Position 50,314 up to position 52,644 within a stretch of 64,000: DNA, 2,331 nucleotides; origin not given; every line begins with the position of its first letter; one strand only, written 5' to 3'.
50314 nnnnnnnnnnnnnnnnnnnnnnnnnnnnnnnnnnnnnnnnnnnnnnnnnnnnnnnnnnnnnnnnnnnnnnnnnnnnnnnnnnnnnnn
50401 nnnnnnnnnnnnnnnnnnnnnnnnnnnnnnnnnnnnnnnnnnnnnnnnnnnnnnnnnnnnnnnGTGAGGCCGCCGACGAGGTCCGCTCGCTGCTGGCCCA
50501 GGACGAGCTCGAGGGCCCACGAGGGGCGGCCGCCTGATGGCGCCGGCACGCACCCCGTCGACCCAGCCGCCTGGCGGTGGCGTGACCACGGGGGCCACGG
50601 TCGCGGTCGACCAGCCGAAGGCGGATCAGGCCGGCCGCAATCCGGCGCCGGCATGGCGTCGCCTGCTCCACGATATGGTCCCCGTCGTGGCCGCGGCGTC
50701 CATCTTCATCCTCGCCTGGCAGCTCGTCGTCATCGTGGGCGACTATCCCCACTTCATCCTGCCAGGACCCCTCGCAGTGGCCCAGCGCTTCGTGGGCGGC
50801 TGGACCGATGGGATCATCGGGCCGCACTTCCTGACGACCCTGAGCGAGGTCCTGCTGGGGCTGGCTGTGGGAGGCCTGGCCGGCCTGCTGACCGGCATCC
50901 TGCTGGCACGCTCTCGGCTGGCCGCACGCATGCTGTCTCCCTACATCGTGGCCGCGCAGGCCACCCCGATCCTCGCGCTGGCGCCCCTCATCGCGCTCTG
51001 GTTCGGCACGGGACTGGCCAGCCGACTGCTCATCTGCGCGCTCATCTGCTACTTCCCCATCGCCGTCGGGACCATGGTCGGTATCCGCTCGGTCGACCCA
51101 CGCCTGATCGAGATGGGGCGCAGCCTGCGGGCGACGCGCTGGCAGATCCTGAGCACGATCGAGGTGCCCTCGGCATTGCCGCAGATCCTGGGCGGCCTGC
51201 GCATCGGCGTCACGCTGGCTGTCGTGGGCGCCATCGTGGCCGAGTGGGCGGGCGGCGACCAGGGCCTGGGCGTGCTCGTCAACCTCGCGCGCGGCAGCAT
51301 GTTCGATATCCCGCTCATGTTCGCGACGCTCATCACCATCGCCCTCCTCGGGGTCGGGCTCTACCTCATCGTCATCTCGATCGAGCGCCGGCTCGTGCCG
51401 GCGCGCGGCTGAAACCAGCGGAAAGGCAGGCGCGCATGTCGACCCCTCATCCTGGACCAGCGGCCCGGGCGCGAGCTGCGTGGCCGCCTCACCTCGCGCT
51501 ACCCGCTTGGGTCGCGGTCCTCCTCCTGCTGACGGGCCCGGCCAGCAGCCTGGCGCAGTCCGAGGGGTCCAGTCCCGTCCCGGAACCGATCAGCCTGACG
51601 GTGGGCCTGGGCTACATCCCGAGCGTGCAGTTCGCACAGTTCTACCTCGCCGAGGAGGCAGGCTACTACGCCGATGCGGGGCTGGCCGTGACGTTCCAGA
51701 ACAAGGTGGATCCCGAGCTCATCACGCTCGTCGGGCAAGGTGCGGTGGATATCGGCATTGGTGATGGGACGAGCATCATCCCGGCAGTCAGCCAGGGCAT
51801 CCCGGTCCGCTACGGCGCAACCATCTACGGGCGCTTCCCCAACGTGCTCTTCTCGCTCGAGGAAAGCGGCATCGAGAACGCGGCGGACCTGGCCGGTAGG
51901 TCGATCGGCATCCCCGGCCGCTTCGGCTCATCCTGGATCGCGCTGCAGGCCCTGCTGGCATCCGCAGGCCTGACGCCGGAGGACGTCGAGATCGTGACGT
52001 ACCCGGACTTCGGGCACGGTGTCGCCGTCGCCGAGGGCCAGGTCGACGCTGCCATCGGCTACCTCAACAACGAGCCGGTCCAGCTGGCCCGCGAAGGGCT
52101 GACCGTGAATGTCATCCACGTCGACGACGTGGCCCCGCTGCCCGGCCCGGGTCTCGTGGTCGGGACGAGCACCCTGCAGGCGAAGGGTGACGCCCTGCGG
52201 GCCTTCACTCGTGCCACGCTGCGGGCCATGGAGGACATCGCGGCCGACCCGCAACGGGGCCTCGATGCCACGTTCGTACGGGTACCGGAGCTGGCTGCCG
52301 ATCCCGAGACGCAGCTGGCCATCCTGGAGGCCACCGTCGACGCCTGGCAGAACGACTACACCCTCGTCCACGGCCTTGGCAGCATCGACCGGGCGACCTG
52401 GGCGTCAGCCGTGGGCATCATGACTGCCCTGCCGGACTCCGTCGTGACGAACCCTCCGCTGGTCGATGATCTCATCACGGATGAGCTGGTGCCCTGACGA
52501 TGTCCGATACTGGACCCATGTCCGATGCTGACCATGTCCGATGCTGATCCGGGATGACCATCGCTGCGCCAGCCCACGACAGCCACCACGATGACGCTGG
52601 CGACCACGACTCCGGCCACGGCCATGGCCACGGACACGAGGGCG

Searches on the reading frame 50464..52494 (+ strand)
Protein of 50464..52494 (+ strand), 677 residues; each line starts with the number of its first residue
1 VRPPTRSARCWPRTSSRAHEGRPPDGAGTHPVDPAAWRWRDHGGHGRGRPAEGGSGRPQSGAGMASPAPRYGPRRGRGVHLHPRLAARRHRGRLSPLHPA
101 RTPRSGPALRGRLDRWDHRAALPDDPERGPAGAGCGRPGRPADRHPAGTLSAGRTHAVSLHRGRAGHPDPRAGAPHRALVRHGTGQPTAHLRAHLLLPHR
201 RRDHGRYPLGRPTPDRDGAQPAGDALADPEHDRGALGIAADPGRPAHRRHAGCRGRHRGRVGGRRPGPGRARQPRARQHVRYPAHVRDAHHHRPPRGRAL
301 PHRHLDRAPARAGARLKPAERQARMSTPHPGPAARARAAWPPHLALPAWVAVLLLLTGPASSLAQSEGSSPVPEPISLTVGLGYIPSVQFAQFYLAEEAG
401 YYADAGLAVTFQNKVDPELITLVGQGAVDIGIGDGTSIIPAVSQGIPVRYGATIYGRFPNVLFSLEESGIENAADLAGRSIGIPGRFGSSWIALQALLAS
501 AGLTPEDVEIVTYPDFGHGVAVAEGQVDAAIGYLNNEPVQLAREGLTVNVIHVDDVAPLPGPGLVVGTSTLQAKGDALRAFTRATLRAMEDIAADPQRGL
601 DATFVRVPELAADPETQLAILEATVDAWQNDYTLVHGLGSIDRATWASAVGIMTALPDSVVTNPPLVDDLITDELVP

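Call 23: search_protein_families(library=pfam, proteins=[window:50464-52494:+], max_evalue=0.001)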
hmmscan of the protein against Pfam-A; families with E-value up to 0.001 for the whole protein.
window:50464-52494:+ (677 aa): 3 families
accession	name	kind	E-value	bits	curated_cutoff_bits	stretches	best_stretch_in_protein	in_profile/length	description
PF09084.16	NMT1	-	2.8e-46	158.6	20.5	1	389-598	3-215/216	NMT1/THI5 like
PF13379.11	NMT1_2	-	2.6e-08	34.4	24.7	1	379-590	7-236/252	NMT1-like family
PF12974.12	Phosphonate-bd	-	2e-06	27.8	27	1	417-569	40-200/242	ABC transporter, phosphonate, periplasmic substrate-binding protein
